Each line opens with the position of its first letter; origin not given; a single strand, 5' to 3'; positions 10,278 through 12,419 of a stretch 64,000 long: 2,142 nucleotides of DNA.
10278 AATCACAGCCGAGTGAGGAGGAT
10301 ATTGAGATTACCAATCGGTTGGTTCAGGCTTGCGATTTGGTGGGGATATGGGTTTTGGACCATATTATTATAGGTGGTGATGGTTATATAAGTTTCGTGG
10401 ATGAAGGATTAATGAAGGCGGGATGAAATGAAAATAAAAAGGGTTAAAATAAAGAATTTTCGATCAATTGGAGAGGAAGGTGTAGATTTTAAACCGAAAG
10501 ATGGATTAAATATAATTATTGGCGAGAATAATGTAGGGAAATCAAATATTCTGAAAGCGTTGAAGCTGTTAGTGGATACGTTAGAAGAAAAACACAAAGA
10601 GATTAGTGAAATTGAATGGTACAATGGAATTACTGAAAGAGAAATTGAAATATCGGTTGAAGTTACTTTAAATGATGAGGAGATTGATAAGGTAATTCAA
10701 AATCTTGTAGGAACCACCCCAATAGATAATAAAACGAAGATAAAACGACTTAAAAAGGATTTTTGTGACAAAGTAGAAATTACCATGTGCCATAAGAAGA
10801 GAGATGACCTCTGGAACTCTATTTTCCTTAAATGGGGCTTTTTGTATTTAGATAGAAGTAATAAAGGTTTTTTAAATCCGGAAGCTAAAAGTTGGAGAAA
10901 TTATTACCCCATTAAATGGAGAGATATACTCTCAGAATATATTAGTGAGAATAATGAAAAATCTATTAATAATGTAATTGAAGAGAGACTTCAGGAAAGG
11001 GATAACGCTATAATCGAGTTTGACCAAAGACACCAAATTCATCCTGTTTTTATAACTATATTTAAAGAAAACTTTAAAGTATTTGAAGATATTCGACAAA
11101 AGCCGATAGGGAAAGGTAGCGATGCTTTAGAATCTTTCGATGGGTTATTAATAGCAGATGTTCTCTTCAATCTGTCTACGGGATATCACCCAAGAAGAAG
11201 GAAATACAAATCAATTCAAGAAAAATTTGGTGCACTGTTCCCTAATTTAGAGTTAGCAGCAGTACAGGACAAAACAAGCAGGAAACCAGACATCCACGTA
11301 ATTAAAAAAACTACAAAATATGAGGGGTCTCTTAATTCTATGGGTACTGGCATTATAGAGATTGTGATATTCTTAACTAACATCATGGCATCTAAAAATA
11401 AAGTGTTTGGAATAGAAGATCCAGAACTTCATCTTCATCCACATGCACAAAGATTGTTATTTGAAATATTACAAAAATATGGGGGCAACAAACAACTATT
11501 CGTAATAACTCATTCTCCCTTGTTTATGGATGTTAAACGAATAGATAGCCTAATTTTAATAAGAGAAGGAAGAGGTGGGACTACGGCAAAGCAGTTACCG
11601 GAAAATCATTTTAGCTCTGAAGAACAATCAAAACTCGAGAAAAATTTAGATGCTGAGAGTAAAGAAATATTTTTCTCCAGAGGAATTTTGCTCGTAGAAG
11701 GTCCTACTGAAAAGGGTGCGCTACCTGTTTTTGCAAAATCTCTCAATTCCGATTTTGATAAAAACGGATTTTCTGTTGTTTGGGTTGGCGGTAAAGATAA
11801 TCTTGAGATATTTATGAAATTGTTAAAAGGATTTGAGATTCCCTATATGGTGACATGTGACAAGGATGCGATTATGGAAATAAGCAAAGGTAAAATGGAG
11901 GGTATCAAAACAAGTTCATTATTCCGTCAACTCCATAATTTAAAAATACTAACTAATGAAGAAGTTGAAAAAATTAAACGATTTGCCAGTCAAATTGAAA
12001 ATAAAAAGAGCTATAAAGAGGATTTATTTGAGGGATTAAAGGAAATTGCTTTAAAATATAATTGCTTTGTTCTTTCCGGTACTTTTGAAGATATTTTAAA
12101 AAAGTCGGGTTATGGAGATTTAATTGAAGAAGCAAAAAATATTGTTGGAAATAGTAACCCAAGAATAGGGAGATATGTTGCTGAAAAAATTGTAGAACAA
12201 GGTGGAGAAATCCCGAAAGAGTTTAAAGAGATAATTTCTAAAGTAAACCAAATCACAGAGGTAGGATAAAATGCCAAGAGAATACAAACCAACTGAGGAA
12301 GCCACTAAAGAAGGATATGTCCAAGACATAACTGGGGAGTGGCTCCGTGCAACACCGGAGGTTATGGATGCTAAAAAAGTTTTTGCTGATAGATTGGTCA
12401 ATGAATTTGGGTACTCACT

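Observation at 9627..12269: RadC-like JAB protein translationally coupled to an OLD-family ATPase/TOPRIM nuclease: candidate two-gene defense module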

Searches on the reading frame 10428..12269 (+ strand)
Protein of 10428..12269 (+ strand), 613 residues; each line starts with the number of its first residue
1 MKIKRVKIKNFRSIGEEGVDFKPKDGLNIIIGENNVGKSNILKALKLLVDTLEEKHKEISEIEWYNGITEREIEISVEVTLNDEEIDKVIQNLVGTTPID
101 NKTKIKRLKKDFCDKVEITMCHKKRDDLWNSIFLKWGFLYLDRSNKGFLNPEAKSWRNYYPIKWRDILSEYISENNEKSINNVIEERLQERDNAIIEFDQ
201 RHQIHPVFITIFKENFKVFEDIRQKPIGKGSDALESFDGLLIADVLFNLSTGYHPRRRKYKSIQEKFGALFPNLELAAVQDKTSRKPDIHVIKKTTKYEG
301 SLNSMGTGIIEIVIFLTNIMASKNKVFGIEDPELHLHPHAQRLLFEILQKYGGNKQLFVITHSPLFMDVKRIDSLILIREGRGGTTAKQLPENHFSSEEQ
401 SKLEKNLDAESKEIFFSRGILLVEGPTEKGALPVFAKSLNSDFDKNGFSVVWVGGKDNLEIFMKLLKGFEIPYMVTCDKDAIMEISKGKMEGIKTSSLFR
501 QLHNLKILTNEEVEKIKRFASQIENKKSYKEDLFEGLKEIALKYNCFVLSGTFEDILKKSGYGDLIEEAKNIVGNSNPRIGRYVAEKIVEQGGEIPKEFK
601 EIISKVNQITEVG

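Call 4: search_protein_families(library=pfam, proteins=[window:10428-12269:+], max_evalue=0.01)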
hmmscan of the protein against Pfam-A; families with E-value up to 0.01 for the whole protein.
window:10428-12269:+ (613 aa): 8 families
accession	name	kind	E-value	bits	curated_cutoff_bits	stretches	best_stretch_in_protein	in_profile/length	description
PF13175.12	AAA_15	-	2.2e-27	97.1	32.1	1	1-365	1-372/374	AAA ATPase domain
PF20469.4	OLD-like_TOPRIM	-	1.4e-19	70.8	23.2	1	415-480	1-67/67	Overcoming lysogenization defect protein-like, TOPRIM domain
PF13304.12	AAA_21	-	3e-19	70.6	27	1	27-368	1-304/304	AAA domain, putative AbiEii toxin, Type IV TA system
PF02463.25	SMC_N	-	4.7e-10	39.7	40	1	3-50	2-49/220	RecF/RecN/SMC N terminal domain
PF13476.12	AAA_23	-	1.7e-08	35.8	27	1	5-225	1-153/201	AAA domain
PF11398.14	DUF2813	-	2.3e-07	31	21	1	1-56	1-53/372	Protein of unknown function (DUF2813)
PF13514.12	AAA_27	-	4.7e-06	26.8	22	1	1-49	1-50/206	AAA domain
PF13555.12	AAA_29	-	0.0061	16.7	27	0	4-48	2-45/61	P-loop containing region of AAA domain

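Call 6: search_protein_families(library=padloc, proteins=[window:10428-12269:+], max_evalue=0.01)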
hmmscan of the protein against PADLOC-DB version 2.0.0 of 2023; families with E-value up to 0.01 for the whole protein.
window:10428-12269:+ (613 aa): 133 families (the best 25 are shown)
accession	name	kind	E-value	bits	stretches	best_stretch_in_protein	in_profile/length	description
PDLC00070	GajA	-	3.2e-61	205.7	2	323-573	290-530/596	AAA ATPase domain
PDLC00096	GajA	-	7.9e-46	155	2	327-522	292-498/630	AAA ATPase domain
PDLC00067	GajA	-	1.8e-45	153.5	2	325-610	306-600/604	AAA ATPase domain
PDLC00071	GajA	-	4.6e-42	142.6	2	328-504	278-462/588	AAA ATPase domain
PDLC00066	GajA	-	3.4e-39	132.8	2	326-548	281-492/567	AAA ATPase domain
PDLC00069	GajA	-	9.3e-39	131.4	2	320-524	328-541/687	AAA ATPase domain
PDLC02358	Old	-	1e-38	131.5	2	319-490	275-458/578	Old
PDLC00080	GajA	-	2e-37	127.3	2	319-528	287-501/622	AAA ATPase domain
PDLC00091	GajA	-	2.8e-37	126.9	2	323-570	296-555/627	AAA ATPase domain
PDLC00099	GajA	-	1.6e-36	124.5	2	328-503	303-474/626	AAA ATPase domain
PDLC00085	GajA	-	2.1e-34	117.3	3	356-607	319-575/580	AAA ATPase domain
PDLC00077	GajA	-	5.7e-33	112.3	2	325-569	335-582/616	AAA ATPase domain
PDLC00062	GajA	-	6.7e-33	112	3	321-393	300-370/639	AAA ATPase domain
PDLC02979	AriA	-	1.7e-31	108.4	1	1-366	1-372/373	-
PDLC00072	GajA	-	2.5e-31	106.9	2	289-454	304-475/709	AAA ATPase domain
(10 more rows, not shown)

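Call 7: search_protein_families(library=ncbifam, proteins=[window:10428-12269:+], max_evalue=0.01)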
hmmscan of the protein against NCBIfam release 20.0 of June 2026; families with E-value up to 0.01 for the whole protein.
window:10428-12269:+ (613 aa): 11 families
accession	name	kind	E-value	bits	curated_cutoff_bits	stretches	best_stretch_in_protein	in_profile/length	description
NF038234.1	retron_eff_Eco8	equivalog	4.4e-20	71.9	250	2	1-92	1-85/679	retron Eco8 family effector endonuclease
NF047739.1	antiphage_MADS3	equivalog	1.8e-12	47.2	420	2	314-385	327-397/427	methylation-associated defense system AAA family ATPase MAD3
NF041760.1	PtuA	equivalog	8.6e-11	41.4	500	2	2-108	51-162/524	retron Ec78 anti-phage system effector ATPase PtuA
NF003034.1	PRK03918.1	equivalog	3.6e-10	38.5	700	1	1-86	1-84/878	DNA double-strand break repair ATPase Rad50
TIGR00611.2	recf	equivalog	4.8e-08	32.6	172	1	3-58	1-54/339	DNA replication/repair protein RecF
NF045487.1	ASRP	equivalog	0.00013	20.8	300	1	24-100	13-77/593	archaea-specific SMC-related protein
NF010680.0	PRK14079.1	equivalog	0.00022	20.4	386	1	1-50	1-48/349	recombination protein F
NF002572.0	PRK02224.1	equivalog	0.00027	19.4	1087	1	1-45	1-43/888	DNA double-strand break repair ATPase Rad50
NF000168.2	ABCF_Msr_all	exception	0.00034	19.3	680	0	311-381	106-173/487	Msr family ABC-F type ribosomal protection protein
TIGR00634.1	recN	equivalog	0.00079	18.5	407.85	1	3-49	2-46/563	DNA repair protein RecN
TIGR02169.1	SMC_prok_A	equivalog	0.0022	15.7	729.4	1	3-46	2-44/1165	chromosome segregation protein SMC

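Call 8: find_homologous_proteins(query=window:10428-12266:+, max_evalue=1e-10)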
Query window:10428-12266:+ (613 aa): 326 proteins with E <= 1e-10 among 8000 candidates; the best 120 are listed.
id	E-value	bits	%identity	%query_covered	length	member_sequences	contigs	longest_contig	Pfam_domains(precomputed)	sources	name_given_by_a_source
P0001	0.0e+0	1117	83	100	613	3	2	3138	PF20469.5,PF11398.15,PF13514.13,PF13175.13,PF13476.13,PF02463.26,PF13304.13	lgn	-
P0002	0.0e+0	1064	82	100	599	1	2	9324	PF20469.5,PF11398.15,PF13514.13,PF13175.13,PF13476.13,PF02463.26,PF13304.13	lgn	-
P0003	0.0e+0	1056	80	100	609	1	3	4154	PF20469.5,PF11398.15,PF13175.13,PF13476.13,PF02463.26,PF13304.13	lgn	-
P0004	3.3e-209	714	84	62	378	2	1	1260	PF13514.13,PF13175.13,PF13476.13,PF02463.26,PF13304.13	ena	-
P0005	3.0e-196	672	55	100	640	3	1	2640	PF20469.5,PF13175.13,PF13476.13,PF02463.26,PF13304.13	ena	-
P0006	8.9e-196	670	79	64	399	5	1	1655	PF11398.15,PF13514.13,PF13175.13,PF13476.13,PF02463.26,PF13304.13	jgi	jgi:putative ATP-dependent endonuclease of OLD family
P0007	8.3e-181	621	50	100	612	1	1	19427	PF20469.5,PF13175.13,PF02463.26,PF13304.13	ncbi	-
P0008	1.7e-123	431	39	99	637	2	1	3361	PF20469.5,PF13175.13,PF13476.13,PF02463.26,PF13304.13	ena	-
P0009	5.9e-120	420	40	99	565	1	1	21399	PF20469.5,PF13175.13,PF02463.26,PF13304.13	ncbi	-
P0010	4.1e-115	404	39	99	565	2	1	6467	PF20469.5,PF13175.13,PF02463.26,PF13304.13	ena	-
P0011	4.2e-114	400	41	99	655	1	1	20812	PF20469.5,PF13514.13,PF13175.13,PF13476.13,PF02463.26,PF13304.13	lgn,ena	-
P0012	7.1e-114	400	51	59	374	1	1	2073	PF20469.5,PF13175.13,PF13304.13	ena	-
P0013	1.3e-110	389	37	99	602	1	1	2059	PF20469.5,PF13175.13,PF13476.13,PF02463.26,PF13304.13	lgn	-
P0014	2.6e-108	381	38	98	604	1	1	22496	PF20469.5,PF13514.13,PF13175.13,PF13476.13,PF02463.26,PF13304.13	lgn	-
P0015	1.1e-106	376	37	99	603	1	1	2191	PF20469.5,PF13175.13,PF13476.13,PF02463.26,PF13304.13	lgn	-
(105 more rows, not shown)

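Call 10: find_encoding_contigs(protein=P0002, flank=8000, max_places=4)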
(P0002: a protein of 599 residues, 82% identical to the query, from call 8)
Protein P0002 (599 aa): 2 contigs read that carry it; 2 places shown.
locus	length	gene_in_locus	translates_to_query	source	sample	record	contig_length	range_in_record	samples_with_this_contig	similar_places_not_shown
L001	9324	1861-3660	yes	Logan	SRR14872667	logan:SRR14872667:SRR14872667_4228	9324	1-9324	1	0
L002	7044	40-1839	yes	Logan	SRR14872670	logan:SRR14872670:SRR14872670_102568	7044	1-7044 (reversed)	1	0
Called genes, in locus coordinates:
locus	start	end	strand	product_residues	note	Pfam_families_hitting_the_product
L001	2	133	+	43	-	?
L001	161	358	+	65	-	-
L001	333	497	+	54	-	-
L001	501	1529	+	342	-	PF20582:UPF0758_N, PF12826:HHH_2 (faint), PF04002:RadC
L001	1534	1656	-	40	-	-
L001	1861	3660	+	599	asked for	PF02463:SMC_N, PF11398:DUF2813 (faint), PF13175:AAA_15, PF13476:AAA_23, PF13514:AAA_27 (faint), PF13304:AAA_21, PF20469:OLD-like_TOPRIM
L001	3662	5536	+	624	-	PF13588:HSDR_N_2, PF02384:N6_Mtase, PF07669:Eco57I (weak)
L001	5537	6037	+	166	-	-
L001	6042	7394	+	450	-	PF01420:Methylase_S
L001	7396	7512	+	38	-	-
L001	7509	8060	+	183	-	PF01850:PIN, PF13470:PIN_3 (faint)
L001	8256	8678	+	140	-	-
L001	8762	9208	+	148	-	PF22600:MTPAP-like_central (weak), PF01909:NTP_transf_2, PF18765:Polbeta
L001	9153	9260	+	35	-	-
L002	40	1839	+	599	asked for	PF02463:SMC_N, PF11398:DUF2813 (faint), PF13175:AAA_15, PF13476:AAA_23, PF13514:AAA_27 (faint), PF13304:AAA_21, PF20469:OLD-like_TOPRIM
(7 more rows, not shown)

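Call 11: find_encoding_contigs(protein=P0007, flank=8000, max_places=4)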
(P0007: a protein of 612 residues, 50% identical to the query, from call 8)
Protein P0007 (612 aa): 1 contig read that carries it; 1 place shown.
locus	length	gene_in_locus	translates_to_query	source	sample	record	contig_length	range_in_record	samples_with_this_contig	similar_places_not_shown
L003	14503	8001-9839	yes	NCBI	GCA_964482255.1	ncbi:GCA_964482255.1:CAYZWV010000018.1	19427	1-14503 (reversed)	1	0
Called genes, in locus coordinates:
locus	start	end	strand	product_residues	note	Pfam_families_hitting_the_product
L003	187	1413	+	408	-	PF02308:MgtC, PF13194:DUF4010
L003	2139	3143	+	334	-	-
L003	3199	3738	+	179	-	PF01558:POR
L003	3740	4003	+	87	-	PF12797:Fer4_2 (weak), PF00037:Fer4 (weak), PF12837:Fer4_6 (weak), PF13237:Fer4_10, PF14697:Fer4_21, PF12838:Fer4_7, PF13187:Fer4_9 (weak), PF00037:Fer4 (weak), +4 more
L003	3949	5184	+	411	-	PF01855:POR_N, PF02780:Transketolase_C, PF17147:PFOR_II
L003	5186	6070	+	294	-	PF02775:TPP_enzyme_C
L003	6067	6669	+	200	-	PF07826:IMP_cyclohyd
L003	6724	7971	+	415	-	PF00999:Na_H_Exchanger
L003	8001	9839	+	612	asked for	PF02463:SMC_N, PF13175:AAA_15, PF13304:AAA_21, PF20469:OLD-like_TOPRIM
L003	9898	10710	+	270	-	PF00215:OMPdecase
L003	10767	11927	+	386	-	-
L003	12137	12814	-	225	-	-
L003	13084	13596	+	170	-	PF06966:DUF1295 (weak), PF04140:ICMT (weak), PF04191:PEMT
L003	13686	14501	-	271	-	?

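Call 12: find_encoding_contigs(protein=P0003, flank=8000, max_places=4)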
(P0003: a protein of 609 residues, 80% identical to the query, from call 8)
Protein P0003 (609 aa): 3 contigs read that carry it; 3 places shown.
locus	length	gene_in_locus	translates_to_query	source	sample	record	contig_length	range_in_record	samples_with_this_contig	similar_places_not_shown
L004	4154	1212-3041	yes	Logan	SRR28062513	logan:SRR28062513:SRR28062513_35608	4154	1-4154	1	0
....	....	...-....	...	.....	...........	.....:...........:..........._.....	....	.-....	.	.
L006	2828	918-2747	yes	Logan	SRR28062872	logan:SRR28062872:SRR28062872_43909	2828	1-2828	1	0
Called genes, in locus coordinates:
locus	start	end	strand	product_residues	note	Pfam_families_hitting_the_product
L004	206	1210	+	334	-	PF20582:UPF0758_N, PF12826:HHH_2 (faint), PF04002:RadC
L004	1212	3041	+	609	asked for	PF02463:SMC_N, PF11398:DUF2813 (faint), PF13175:AAA_15, PF13476:AAA_23, PF13304:AAA_21, PF20469:OLD-like_TOPRIM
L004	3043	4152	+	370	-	?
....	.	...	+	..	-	?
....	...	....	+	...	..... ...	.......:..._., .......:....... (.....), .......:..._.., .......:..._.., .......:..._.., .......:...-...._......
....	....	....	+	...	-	?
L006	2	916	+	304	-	?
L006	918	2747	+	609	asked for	PF02463:SMC_N, PF11398:DUF2813 (faint), PF13175:AAA_15, PF13476:AAA_23, PF13304:AAA_21, PF20469:OLD-like_TOPRIM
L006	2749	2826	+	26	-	?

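Call 17: find_related_loci(query=A1, collection=genome_contigs, flank=8000)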
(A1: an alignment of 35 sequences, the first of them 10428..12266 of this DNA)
Query A1 (613 aa) in genome_contigs; peptide patterns used: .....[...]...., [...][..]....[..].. (x = any residue, [..] = any of these).
599 stretches matched a pattern (row limit reached: there are more); 469 encode a relative of the query (tblastn E <= 1e-3); the best 80 are kept; 80 distinct loci.
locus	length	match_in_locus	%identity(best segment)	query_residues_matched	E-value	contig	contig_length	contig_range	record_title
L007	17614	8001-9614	28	9-606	5e-58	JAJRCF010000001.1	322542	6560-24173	MAG: Methanoregula sp. isolate OWC_0057 OWC_0057_scaffold00004, whole genome shotgun sequence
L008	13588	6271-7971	35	1-566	3e-39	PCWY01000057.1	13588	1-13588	MAG: Candidatus Diapherotrites archaeon CG11_big_fil_rev_8_21_14_0_20_37_9 CG11_8_21_14_0.20_scaffold_7205_c, whole geno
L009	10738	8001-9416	28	1-481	1e-38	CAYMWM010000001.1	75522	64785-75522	MAG TPA_asm: uncultured Smithella sp. isolate SRP192927_co6_232 genome assembly, contig: NODE_351_length_75522_cov_5.562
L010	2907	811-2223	27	1-480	8e-38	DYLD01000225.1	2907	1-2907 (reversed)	MAG TPA_asm: Syntrophus aciditrophicus isolate SulCav_AS07-7_52_56 SulCav_AS07_7_28185_length_2907_cov_48_373072, whole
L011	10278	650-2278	31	1-598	4e-80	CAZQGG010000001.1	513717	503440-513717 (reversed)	MAG TPA_asm: uncultured Methanoregula sp. isolate SRP302447_co2_372 genome assembly, contig: NODE_31_length_513717_cov_6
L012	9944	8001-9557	31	1-606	3e-36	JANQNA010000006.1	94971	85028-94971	MAG: archaeon isolate PL23a_bin.127 k99_4169531, whole genome shotgun sequence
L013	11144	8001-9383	26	1-479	4e-34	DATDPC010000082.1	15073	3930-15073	MAG TPA_asm: Dehalococcoidia bacterium isolate SMAG_U7910 k141_2723692, whole genome shotgun sequence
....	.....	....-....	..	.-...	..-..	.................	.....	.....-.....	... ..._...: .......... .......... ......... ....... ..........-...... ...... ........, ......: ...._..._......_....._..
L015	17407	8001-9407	39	1-480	1e-33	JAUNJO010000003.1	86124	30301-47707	MAG: Eubacteriales bacterium isolate S2A_St_36 NODE_49_length_86124_cov_13.431851, whole genome shotgun sequence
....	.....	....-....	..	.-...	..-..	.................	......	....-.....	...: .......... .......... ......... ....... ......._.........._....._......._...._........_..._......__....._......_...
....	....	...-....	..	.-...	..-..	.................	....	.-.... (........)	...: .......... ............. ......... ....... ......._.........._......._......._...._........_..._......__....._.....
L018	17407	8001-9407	39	1-480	5e-33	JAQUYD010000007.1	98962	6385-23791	MAG: Oscillospiraceae bacterium isolate STD2_229 NODE_647_length_98962_cov_6.163019_Sandtown_D2, whole genome shotgun se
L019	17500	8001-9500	25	3-491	2e-30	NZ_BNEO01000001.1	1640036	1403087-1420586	Virgibacillus salexigens strain DSM 11483 NODE_1, whole genome shotgun sequence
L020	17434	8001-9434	37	1-491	3e-29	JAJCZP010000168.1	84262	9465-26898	MAG: Deltaproteobacteria bacterium isolate OFTM125 OFTM125_167, whole genome shotgun sequence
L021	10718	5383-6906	25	1-569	6e-29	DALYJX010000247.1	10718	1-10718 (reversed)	MAG TPA_asm: Phormidiaceae cyanobacterium CTOTU46633 NODE_924_length_10718_cov_25.176498, whole genome shotgun sequence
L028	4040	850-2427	33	1-482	4e-27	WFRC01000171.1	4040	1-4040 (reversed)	MAG: candidate division WOR-3 bacterium isolate S014_22 k151_210080, whole genome shotgun sequence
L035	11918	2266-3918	28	1-612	2e-25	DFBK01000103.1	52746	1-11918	MAG TPA_asm: Anaerolineales bacterium UBA3082 UBA3082_contig_14620, whole genome shotgun sequence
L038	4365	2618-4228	29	1-610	8e-25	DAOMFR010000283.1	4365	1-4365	MAG TPA_asm: Blastocatellia bacterium isolate AMR_MDS_4997 NODE_7336_length_4365_cov_9.934339, whole genome shotgun sequ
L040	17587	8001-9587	34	1-482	3e-24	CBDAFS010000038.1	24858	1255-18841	MAG: uncultured Aminicenantes bacterium isolate MAG_102 genome assembly, contig: k141_133358, whole genome shotgun seque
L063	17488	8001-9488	31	3-485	1e-21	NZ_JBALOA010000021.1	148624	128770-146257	Neobacillus drentensis strain JJ1737 JJ-1737_contig_21, whole genome shotgun sequence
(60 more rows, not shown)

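Call 19: find_related_loci(query=A1, collection=metagenome_contigs, flank=8000)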
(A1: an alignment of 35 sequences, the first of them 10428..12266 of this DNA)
Query A1 (613 aa) in metagenome_contigs; peptide patterns used: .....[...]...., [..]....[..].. (x = any residue, [..] = any of these).
600 stretches matched a pattern (row limit reached: there are more); 443 encode a relative of the query (tblastn E <= 1e-3); the best 80 are kept; 80 distinct loci.
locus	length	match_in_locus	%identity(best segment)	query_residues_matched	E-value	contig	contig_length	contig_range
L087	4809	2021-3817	38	1-608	5e-126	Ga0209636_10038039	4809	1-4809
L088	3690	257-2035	39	1-606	5e-124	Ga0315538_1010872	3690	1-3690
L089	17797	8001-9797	37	1-606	2e-119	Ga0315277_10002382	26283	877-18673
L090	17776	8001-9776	37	1-604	1e-118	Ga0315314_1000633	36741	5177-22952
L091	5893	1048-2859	34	1-610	7e-106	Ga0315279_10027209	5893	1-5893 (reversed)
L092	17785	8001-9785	36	1-606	4e-118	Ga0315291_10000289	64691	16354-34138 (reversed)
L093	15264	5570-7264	32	1-606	6e-87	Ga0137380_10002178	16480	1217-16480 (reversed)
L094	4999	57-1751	33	1-606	9e-84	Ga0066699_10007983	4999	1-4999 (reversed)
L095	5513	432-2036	33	1-609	7e-78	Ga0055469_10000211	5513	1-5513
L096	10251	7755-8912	34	221-607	5e-72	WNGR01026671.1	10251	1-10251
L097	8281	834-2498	30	1-609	6e-71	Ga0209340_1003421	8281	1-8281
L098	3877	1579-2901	32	1-486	5e-69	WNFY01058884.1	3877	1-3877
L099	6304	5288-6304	42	1-337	3e-63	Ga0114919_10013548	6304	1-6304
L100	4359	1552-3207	28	1-610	2e-62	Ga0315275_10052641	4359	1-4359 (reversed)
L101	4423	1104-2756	30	1-610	3e-61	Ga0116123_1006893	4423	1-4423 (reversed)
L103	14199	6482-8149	29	1-606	7e-61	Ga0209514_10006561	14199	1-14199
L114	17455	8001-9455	27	1-495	1e-37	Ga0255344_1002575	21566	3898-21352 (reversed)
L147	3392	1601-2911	34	1-480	7e-26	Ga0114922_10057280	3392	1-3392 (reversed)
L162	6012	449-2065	30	1-609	2e-24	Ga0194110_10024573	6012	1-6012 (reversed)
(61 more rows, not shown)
